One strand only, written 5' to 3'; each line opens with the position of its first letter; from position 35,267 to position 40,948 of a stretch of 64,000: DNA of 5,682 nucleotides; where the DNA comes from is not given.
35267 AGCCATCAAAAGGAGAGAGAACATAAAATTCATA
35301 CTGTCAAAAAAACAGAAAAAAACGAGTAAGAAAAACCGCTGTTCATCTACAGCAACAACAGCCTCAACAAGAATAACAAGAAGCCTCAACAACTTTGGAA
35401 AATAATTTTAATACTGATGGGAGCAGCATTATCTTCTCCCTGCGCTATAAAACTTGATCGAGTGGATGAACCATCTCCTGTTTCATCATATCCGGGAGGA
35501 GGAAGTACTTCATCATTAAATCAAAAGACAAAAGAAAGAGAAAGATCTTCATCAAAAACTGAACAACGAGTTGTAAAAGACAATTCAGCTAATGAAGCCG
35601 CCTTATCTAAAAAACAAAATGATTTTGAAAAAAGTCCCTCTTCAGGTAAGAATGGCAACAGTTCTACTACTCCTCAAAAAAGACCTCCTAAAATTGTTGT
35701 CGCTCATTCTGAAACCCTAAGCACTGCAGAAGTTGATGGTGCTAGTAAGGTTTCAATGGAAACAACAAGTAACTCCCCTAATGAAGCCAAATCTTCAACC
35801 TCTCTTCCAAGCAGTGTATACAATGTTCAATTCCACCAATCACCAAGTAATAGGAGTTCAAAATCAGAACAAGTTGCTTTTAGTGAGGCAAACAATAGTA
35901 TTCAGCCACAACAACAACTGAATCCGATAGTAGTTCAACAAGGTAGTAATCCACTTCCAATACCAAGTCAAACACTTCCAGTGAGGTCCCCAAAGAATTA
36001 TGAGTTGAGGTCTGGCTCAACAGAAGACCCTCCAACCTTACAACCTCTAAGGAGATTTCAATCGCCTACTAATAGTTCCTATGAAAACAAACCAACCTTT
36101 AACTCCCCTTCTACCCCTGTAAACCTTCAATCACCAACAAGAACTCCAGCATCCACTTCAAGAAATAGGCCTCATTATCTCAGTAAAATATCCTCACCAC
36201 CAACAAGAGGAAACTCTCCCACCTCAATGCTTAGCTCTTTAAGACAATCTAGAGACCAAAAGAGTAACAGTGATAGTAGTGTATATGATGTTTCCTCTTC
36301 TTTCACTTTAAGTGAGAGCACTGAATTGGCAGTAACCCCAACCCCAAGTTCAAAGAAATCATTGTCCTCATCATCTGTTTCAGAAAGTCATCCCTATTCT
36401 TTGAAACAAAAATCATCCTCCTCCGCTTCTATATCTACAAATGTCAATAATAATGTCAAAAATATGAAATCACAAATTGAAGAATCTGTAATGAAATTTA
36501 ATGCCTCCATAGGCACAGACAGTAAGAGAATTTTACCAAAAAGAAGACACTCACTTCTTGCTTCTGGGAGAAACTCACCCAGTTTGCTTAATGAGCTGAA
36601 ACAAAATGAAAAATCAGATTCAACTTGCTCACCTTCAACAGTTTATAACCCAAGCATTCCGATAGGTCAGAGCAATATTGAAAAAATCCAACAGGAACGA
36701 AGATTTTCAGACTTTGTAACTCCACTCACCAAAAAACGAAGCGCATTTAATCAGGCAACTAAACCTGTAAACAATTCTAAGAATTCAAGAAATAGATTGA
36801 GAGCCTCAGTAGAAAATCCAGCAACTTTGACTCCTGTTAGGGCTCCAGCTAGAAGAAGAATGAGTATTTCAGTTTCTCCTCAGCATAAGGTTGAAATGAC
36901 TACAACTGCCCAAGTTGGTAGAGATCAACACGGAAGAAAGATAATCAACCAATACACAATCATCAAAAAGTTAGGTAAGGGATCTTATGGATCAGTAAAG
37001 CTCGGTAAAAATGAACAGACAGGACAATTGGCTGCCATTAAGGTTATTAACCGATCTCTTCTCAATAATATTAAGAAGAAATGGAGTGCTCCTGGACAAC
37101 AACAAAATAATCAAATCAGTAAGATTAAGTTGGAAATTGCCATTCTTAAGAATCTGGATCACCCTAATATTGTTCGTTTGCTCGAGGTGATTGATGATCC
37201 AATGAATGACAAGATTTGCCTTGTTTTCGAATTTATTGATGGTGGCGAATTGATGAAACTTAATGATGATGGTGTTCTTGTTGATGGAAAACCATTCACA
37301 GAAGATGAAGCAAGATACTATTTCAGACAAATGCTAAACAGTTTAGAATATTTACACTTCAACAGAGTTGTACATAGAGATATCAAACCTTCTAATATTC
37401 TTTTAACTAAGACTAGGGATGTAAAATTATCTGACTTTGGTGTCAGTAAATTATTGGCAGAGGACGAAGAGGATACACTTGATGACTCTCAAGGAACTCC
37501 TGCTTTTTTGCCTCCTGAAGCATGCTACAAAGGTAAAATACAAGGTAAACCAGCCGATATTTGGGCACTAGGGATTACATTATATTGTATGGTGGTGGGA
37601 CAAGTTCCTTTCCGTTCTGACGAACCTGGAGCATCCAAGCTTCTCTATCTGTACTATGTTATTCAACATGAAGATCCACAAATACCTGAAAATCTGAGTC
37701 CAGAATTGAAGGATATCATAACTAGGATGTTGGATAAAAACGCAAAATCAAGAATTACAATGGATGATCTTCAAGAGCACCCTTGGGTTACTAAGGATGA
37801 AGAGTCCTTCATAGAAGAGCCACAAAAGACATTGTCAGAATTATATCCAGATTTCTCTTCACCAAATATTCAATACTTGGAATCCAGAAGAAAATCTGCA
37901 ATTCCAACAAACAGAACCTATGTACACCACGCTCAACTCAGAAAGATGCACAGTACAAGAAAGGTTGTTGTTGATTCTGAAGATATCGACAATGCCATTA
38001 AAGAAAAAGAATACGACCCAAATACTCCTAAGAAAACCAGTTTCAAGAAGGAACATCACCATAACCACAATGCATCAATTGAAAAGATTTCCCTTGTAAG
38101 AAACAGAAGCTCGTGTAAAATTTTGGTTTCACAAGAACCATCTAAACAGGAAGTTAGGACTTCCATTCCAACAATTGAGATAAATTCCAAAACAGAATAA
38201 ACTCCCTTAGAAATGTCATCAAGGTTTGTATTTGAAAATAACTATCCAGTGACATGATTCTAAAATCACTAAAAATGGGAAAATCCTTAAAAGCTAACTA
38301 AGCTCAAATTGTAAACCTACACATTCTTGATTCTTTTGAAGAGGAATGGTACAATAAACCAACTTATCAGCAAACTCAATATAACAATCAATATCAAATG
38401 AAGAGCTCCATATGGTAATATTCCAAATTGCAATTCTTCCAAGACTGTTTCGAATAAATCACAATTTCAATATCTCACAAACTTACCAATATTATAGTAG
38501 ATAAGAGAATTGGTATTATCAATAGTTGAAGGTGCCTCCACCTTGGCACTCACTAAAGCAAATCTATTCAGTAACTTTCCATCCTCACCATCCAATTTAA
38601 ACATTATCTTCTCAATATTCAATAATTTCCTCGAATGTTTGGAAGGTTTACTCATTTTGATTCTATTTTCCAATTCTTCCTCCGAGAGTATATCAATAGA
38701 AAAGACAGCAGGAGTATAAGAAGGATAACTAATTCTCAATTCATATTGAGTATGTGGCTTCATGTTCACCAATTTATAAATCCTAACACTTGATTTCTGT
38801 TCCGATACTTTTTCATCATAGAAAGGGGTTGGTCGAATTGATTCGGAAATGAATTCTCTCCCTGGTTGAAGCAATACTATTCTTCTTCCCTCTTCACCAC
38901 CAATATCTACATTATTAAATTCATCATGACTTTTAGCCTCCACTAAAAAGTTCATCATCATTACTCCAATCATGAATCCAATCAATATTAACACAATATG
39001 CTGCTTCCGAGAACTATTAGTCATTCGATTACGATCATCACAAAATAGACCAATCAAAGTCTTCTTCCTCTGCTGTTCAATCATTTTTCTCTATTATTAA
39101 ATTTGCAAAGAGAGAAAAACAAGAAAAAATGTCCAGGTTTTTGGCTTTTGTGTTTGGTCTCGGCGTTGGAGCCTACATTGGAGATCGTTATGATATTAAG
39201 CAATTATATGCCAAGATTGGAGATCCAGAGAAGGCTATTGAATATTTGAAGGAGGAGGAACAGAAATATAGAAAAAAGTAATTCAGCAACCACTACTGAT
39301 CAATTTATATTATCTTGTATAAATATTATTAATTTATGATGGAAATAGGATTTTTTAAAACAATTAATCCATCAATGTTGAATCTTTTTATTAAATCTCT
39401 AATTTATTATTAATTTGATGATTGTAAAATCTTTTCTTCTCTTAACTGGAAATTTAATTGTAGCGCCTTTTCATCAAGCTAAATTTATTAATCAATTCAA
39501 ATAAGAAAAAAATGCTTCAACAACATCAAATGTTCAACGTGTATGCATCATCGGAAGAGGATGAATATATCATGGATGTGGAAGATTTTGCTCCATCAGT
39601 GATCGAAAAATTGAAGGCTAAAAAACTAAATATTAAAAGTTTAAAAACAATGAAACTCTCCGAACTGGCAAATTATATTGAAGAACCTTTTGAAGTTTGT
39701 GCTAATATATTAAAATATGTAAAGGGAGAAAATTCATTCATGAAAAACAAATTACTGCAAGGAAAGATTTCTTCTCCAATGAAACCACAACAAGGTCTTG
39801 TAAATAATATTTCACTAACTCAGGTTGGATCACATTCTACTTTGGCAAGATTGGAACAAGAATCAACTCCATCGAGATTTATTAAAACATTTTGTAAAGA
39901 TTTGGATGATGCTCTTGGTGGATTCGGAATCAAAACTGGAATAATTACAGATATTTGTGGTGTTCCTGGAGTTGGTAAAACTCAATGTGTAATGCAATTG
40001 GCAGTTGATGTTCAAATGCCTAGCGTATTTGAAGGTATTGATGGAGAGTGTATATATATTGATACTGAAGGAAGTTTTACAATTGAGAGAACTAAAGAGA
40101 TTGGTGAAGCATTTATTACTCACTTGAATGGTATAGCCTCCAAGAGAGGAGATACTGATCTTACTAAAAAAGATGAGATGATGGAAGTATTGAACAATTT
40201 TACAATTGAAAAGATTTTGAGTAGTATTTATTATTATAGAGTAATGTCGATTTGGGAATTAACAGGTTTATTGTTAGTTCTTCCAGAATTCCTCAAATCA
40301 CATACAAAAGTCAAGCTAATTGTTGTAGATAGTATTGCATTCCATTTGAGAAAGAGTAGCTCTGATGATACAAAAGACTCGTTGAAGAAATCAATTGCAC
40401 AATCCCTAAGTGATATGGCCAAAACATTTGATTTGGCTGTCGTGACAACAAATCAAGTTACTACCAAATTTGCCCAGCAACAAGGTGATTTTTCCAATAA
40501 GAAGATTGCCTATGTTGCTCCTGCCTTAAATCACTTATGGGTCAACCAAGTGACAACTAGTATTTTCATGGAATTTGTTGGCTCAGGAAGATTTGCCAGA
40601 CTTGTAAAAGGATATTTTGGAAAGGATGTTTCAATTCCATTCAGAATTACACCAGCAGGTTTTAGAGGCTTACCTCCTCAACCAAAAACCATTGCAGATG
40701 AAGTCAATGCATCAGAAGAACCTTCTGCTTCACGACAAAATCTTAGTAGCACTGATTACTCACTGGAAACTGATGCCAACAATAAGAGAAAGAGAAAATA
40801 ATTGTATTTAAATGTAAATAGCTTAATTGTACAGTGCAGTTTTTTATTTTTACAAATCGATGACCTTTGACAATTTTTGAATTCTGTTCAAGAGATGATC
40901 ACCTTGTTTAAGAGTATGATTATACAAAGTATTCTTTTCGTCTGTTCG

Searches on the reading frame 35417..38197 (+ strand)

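Call 60: search_protein_families(library=pfam, proteins=[window:35417-38197:+], max_evalue=0.0001)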
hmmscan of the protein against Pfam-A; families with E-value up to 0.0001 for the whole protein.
window:35417-38197:+ (927 aa): 3 families
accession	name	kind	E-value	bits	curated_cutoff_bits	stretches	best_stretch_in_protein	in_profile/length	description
PF00069.31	Pkinase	-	4.6e-67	226.6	31.7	1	513-791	1-263/263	Protein kinase domain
PF07714.23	PK_Tyr_Ser-Thr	-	4.7e-38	131.4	23.1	1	514-787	2-256/258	Protein tyrosine and serine/threonine kinase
PF14531.12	Kinase-like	-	7.5e-09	35.7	25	1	638-760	153-274/289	Kinase-like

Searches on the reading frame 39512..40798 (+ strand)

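Call 60: search_protein_families(library=pfam, proteins=[window:39512-40798:+], max_evalue=0.0001)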
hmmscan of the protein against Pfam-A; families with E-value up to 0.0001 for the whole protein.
window:39512-40798:+ (429 aa): 3 families
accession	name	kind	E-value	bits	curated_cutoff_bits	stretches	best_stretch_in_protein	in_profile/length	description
PF08423.17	Rad51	-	7.4e-22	78.2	22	2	124-202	8-85/244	Rad51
PF03796.21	DnaB_C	-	4.1e-07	30.1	27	1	124-323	2-185/255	DnaB-like helicase C terminal domain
PF13481.12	AAA_25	-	4.3e-07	30.2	27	1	123-316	14-190/195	AAA domain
